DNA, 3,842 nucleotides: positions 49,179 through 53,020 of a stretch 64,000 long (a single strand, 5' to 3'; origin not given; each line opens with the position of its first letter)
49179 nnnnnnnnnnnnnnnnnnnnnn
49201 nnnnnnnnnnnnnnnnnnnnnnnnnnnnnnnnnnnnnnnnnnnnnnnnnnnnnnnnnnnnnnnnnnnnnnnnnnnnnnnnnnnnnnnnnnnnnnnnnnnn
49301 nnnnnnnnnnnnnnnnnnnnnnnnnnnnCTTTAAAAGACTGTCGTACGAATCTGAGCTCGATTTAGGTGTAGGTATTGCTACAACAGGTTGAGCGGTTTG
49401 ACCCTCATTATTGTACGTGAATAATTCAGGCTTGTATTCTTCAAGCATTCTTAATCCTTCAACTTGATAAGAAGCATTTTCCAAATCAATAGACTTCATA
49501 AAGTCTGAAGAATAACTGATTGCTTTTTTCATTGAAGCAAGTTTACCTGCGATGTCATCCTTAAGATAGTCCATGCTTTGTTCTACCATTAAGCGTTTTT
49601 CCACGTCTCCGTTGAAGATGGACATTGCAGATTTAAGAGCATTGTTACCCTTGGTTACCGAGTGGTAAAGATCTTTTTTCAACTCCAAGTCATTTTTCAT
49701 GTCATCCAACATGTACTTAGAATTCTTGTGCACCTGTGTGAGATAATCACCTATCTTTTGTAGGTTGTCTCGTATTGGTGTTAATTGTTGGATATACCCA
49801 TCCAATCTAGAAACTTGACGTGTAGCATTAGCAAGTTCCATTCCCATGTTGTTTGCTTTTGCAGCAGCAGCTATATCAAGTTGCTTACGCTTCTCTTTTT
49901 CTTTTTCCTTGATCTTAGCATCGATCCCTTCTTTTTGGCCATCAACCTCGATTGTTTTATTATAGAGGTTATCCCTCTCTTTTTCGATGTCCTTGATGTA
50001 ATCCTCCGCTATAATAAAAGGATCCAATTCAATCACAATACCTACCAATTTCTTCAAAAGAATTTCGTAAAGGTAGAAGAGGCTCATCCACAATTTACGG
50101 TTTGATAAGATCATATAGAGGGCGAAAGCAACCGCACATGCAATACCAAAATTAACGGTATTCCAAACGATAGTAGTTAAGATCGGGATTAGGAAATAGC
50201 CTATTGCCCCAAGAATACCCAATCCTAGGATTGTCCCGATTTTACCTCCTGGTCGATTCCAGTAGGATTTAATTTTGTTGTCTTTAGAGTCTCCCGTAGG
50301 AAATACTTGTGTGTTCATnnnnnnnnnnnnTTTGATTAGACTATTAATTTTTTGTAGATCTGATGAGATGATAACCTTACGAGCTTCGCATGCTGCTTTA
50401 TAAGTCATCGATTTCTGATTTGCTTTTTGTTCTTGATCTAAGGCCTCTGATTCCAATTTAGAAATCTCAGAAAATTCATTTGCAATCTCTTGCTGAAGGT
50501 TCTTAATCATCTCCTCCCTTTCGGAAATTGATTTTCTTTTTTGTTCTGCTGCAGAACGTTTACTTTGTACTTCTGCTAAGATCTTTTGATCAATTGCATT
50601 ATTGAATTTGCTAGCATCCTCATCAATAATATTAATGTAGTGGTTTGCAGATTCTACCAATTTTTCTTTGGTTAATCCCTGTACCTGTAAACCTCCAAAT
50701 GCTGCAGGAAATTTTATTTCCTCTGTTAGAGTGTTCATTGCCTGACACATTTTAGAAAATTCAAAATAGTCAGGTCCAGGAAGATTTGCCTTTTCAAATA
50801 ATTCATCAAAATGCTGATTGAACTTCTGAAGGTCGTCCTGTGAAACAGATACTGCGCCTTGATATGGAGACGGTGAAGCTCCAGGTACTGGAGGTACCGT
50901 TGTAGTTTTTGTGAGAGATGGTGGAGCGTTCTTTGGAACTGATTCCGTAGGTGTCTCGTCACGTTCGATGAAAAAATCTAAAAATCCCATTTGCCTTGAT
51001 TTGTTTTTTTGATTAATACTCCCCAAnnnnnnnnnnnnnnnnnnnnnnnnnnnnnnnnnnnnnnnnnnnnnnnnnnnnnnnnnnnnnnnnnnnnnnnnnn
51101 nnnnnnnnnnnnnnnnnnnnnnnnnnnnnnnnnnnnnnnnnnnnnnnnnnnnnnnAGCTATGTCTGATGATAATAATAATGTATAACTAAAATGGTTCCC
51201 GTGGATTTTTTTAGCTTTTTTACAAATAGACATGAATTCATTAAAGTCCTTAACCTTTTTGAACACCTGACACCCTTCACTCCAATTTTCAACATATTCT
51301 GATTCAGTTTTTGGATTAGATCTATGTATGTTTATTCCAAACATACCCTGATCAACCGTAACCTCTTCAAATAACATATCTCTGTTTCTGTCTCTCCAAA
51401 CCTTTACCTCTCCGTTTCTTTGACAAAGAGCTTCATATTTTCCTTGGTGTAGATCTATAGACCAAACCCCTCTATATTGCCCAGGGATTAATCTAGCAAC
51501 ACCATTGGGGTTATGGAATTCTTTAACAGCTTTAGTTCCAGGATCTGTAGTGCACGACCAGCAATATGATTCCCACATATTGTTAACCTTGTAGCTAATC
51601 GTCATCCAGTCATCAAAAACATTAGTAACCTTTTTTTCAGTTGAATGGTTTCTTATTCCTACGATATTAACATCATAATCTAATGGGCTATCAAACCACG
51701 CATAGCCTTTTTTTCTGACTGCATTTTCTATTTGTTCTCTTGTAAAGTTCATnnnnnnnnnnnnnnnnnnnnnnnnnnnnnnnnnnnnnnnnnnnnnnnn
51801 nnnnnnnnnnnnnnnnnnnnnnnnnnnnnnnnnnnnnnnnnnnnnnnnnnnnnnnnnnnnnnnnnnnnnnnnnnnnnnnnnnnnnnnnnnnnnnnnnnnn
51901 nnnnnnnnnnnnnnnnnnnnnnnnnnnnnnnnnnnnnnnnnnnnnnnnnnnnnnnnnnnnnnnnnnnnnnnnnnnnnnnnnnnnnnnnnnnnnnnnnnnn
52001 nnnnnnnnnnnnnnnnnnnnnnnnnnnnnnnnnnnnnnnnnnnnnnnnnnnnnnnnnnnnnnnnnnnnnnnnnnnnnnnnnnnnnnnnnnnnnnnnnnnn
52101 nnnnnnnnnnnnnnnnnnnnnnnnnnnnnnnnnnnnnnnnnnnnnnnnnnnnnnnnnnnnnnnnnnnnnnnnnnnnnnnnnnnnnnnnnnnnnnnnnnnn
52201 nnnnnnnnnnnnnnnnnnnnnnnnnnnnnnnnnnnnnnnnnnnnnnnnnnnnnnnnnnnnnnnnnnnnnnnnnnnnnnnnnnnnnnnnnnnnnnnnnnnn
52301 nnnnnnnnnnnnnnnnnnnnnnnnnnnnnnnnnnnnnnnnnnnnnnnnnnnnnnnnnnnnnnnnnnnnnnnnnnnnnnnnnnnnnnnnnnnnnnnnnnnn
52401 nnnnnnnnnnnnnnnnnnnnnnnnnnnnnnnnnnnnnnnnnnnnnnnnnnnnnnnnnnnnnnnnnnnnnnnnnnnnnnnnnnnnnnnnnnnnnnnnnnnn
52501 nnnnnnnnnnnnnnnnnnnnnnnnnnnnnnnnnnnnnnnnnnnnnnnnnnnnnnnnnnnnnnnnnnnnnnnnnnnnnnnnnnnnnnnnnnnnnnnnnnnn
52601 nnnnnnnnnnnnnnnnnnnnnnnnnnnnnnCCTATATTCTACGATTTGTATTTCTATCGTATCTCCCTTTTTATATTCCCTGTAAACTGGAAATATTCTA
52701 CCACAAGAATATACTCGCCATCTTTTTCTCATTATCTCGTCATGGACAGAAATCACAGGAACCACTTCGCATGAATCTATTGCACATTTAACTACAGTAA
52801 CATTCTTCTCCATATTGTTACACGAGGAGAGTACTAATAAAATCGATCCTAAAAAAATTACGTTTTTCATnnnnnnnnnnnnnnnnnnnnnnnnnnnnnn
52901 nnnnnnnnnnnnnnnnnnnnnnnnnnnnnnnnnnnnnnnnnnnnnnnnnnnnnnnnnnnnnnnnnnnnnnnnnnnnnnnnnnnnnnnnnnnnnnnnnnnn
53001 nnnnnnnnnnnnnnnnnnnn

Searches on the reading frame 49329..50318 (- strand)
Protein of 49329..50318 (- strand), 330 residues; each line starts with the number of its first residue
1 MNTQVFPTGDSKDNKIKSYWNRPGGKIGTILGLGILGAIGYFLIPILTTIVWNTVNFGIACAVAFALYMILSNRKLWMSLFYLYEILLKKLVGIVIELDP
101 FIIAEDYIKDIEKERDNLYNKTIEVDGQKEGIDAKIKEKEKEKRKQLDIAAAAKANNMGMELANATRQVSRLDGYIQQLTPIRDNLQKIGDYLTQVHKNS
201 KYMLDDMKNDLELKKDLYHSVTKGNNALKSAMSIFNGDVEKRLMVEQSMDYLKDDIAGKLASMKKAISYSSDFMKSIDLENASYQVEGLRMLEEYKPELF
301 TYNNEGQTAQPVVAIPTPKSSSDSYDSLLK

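Call 19: search_protein_families(library=pfam, proteins=[window:49329-50318:-], max_evalue=0.001)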
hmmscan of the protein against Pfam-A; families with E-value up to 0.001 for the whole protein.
window:49329-50318:- (330 aa): 0 families

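Call 70: search_protein_families(library=ncbifam, proteins=[window:49329-50318:-], max_evalue=1)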
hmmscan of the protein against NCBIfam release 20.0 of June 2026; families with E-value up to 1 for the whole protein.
window:49329-50318:- (330 aa): 2 families
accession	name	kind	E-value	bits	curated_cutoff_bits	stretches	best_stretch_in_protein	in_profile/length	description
TIGR04523.1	Mplasa_alph_rch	subfamily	0.00063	17.8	270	1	106-276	384-556/745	helix-rich protein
TIGR03045.1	PS_II_C550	equivalog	0.051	13.2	177.75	1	118-195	28-103/159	photosystem II cytochrome c-550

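Call 84: search_protein_families(library=phrogs, proteins=[window:49329-50318:-], max_evalue=0.1)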
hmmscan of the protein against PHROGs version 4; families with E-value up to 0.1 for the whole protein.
window:49329-50318:- (330 aa): 0 families

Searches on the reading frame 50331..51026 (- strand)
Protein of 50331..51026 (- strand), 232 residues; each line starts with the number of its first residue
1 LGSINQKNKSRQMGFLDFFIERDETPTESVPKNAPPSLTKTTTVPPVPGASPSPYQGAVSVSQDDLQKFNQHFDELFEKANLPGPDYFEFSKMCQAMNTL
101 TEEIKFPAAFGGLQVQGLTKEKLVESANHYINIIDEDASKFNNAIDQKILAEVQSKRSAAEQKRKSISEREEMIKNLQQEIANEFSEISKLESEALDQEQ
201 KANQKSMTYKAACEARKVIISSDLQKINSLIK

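Call 19: search_protein_families(library=pfam, proteins=[window:50331-51026:-], max_evalue=0.001)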
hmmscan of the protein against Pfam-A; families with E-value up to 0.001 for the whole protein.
window:50331-51026:- (232 aa): 0 families

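Call 70: search_protein_families(library=ncbifam, proteins=[window:50331-51026:-], max_evalue=1)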
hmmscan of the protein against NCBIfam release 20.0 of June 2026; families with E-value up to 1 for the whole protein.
window:50331-51026:- (232 aa): 3 families
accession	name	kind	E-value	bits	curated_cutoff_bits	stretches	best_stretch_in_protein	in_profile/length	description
TIGR02674.1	cas_cyan_RAMP_2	equivalog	0.062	12.5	177.3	1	104-214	222-326/402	type III-D CRISPR-associated RAMP protein Csx10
TIGR01069.2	mutS2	equivalog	0.19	10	400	1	121-220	501-591/790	endonuclease MutS2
TIGR04211.1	SH3_and_anchor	equivalog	0.37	10.4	65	1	145-215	53-123/198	TIGR04211 family SH3 domain-containing protein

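Call 84: search_protein_families(library=phrogs, proteins=[window:50331-51026:-], max_evalue=0.1)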
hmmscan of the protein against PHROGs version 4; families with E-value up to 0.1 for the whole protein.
window:50331-51026:- (232 aa): 2 families
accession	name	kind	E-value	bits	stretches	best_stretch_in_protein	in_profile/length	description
phrog_6211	-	tail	0.0069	15.3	1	119-200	333-403/1168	minor tail protein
phrog_30925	-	unknown function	0.07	14.8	0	149-199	7-57/100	-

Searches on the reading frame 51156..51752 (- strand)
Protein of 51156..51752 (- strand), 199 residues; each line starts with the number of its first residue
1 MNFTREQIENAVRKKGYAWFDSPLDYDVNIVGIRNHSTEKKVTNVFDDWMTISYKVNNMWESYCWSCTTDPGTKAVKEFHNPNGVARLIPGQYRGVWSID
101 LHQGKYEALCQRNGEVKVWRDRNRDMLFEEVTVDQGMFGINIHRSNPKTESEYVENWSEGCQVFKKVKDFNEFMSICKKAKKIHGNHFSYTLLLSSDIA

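Call 9: search_protein_families(library=phrogs, proteins=[window:51156-51752:-], max_evalue=0.00001)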
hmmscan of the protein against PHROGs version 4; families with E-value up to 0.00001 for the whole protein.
window:51156-51752:- (199 aa): 2 families
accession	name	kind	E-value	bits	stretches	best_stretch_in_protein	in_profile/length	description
phrog_3000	-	unknown function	2e-35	123.3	1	28-194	28-200/209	-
phrog_33083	-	lysis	2.2e-15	57.3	1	6-186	252-441/456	endolysin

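Call 58: search_protein_families(library=pfam, proteins=[window:51156-51752:-], max_evalue=1)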
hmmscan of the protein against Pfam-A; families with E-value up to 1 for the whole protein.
window:51156-51752:- (199 aa): 0 families

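Call 69: search_solved_structures(query=A3, max_evalue=1, show_alignments=2)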
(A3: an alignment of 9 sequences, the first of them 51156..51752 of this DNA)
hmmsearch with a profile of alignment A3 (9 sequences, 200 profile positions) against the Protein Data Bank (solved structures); distinct sequences matched with E-value up to 1: 5.
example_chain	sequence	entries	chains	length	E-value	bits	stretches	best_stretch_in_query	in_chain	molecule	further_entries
30ys_A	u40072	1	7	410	0.11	15.6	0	22-92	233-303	Major Capsid Protein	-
30yt_M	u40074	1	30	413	0.11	15.6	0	22-92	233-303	Major Capsid Protein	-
4azz_A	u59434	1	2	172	0.2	14.7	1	68-155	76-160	LEVANASE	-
4b1l_A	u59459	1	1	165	0.24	14.5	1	68-153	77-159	LEVANASE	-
4b1m_A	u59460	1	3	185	0.31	14.1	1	68-153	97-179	LEVANASE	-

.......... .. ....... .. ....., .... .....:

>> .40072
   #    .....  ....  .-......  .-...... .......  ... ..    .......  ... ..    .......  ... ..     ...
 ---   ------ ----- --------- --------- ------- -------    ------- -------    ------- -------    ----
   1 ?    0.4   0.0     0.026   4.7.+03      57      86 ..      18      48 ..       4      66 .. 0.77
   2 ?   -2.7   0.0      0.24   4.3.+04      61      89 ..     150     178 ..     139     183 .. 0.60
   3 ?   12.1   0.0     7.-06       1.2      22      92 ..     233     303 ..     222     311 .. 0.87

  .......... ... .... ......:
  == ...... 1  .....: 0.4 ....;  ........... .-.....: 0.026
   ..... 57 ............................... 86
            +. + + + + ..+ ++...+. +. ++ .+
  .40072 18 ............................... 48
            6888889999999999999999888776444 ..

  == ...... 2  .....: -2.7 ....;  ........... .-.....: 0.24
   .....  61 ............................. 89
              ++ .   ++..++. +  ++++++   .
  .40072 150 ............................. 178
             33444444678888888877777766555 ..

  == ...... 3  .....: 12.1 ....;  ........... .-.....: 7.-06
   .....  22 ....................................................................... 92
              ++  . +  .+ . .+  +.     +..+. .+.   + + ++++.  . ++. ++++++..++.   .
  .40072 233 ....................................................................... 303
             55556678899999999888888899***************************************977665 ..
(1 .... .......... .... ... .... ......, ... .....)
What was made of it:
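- Tried and rejected: A profile search against the PDB found only chance hits (call 69).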

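Call 70: search_protein_families(library=ncbifam, proteins=[window:51156-51752:-], max_evalue=1)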
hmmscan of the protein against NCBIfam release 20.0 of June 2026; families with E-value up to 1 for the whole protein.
window:51156-51752:- (199 aa): 0 families

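Call 71: search_dna_similar(query=window:51156-51752:-, collection=phages, mode=protein, max_evalue=0.00001, max_rows=30)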
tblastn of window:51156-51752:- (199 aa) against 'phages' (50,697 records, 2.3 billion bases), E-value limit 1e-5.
Records with a match: 24; places in all: 26; records where one place covers at least 80% of the query: 24.
Best place of each record, by identity: <60% 24.
By first word of the organism name: uncultured 10; Bacteroides 8; Pseudoalteromonas 3; Caudoviricetes 2; crAssphage 1.
By host as written in the record: - 11; Bacteroides cellulosilyticus 2; Bacteroides xylanisolvens APCS1/XY 2; Pseudoalteromonas elyakovii HL-AS1 2; Bacteroides thetaiotaomicron VPI-5485 1; Bacteroides thetaiotaomicron VPI-5487 1; Bacteroides thetaiotaomicron VPI-5488 1; Bacteroides thetaiotaomicron VPI-5490 1; and 3 more.
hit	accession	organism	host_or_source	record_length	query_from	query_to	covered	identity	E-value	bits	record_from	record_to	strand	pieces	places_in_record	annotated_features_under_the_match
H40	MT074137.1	Bacteroides phage DAC16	Bacteroides thetaiotaomicron VPI-5485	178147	9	198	95%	52.9%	2e-56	197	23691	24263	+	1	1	hypothetical protein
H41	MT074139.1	Bacteroides phage DAC19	Bacteroides thetaiotaomicron VPI-5487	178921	9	198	95%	52.9%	2e-56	197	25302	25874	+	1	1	hypothetical protein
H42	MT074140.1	Bacteroides phage DAC20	Bacteroides thetaiotaomicron VPI-5488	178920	9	198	95%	52.9%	2e-56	197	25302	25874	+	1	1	hypothetical protein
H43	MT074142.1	Bacteroides phage DAC23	Bacteroides thetaiotaomicron VPI-5490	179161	9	198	95%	52.9%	2e-56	197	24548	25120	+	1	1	hypothetical protein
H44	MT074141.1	Bacteroides phage DAC22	Bacteroides thetaiotaomicron VPI-5489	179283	9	198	95%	52.9%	2e-56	197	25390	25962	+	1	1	hypothetical protein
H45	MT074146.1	Bacteroides phage SJC03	Bacteroides thetaiotaomicron VPI-5494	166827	3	198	98%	44.0%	2e-46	168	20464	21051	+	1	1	hypothetical protein (x2)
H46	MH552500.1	crAssphage sp. isolate ctcc615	mouse tissue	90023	9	198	95%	45.3%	7e-52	184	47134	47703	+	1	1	peptidoglycan-binding domain 1 protein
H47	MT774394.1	uncultured phage cr271_1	pig feces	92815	8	199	96%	44.3%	5e-51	181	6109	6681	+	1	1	hypothetical protein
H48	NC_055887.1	uncultured phage cr271_1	pig feces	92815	8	199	96%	44.3%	5e-51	181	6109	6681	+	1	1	hypothetical protein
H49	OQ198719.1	Caudoviricetes sp. 'Rudgehvirus jaberico'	Bacteroides cellulosilyticus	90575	8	198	96%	44.0%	5e-43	158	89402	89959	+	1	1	hypothetical protein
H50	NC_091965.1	Caudoviricetes sp. 'Rudgehvirus jaberico'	Bacteroides cellulosilyticus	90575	8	198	96%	44.0%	5e-43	158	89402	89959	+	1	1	hypothetical protein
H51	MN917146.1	Bacteroides phage crAss002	Bacteroides xylanisolvens APCS1/XY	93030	5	198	97%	40.6%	5e-34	132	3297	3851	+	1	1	hypothetical protein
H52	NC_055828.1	Bacteroides phage crAss002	Bacteroides xylanisolvens APCS1/XY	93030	5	198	97%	40.6%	5e-34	132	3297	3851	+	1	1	hypothetical protein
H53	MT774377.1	uncultured phage cr107_1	human feces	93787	11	198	94%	40.3%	2e-34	134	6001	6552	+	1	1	hypothetical protein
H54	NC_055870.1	uncultured phage cr107_1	human feces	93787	11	198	94%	40.3%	2e-34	134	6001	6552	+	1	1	hypothetical protein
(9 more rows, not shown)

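Call 73: get_annotated_region(hit=H46, flank=2500)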
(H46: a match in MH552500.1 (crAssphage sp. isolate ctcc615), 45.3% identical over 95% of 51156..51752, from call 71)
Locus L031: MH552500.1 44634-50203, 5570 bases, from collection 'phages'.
description: MAG: CrAssphage sp. isolate ctcc615, complete genome.
organism: crAssphage sp. isolate ctcc615 (NCBI taxid 2989853)
taxonomy: Viruses; Duplodnaviria; Heunggongvirae; Uroviricota; Caudoviricetes; Crassvirales; Intestiviridae; Obtuvirinae; Wotdevirus; Wotdevirus murinus
host: -; source: mouse tissue; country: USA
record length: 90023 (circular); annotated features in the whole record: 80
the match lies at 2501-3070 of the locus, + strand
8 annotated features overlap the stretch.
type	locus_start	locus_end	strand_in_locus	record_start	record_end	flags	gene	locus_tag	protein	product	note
CDS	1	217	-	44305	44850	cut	-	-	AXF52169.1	hypothetical protein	No HHBLITS hits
CDS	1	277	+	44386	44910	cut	-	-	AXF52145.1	hypothetical protein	No HHBLITS hits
CDS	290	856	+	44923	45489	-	-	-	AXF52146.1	hypothetical protein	-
CDS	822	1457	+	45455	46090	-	-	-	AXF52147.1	hypothetical protein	-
CDS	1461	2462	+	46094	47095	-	-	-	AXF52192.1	putative PD-(D/E)XK superfamily nuclease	-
CDS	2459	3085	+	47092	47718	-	-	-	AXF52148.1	peptidoglycan-binding domain 1 protein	Peptidoglycan-binding domain 1 protein (Modular protein)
CDS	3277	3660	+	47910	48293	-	-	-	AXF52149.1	hypothetical protein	-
CDS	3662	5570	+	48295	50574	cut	-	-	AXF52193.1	putative terminase large subunit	-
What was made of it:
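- Tried and rejected: The crAss-like record's 'peptidoglycan-binding domain 1' label sits on a 208-aa protein and is not a fusion, so I discounted it (call 73).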

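Call 83: search_protein_families(library=padloc, proteins=[window:51156-51752:-], max_evalue=0.001)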
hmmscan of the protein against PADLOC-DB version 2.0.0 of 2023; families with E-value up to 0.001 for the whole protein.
window:51156-51752:- (199 aa): 0 families

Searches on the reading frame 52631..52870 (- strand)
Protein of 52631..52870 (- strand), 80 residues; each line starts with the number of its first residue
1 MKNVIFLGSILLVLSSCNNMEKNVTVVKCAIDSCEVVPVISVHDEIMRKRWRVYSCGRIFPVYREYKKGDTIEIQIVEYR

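Call 58: search_protein_families(library=pfam, proteins=[window:52631-52870:-], max_evalue=1)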
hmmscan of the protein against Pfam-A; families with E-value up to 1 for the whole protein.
window:52631-52870:- (80 aa): 2 families
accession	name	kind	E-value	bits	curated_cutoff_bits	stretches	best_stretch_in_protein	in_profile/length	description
PF08139.17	LPAM_1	-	0.031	15.2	20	1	1-18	1-18/18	Prokaryotic membrane lipoprotein lipid attachment site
PF12409.13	P5-ATPase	-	0.073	13.6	22.7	1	4-63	25-85/125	P5-type ATPase cation transporter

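Call 84: search_protein_families(library=phrogs, proteins=[window:52631-52870:-], max_evalue=0.1)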
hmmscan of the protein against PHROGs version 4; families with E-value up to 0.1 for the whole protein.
window:52631-52870:- (80 aa): 1 family
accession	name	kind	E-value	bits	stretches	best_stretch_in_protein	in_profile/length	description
phrog_16585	-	unknown function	0.09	14.3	0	1-38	1-37/108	-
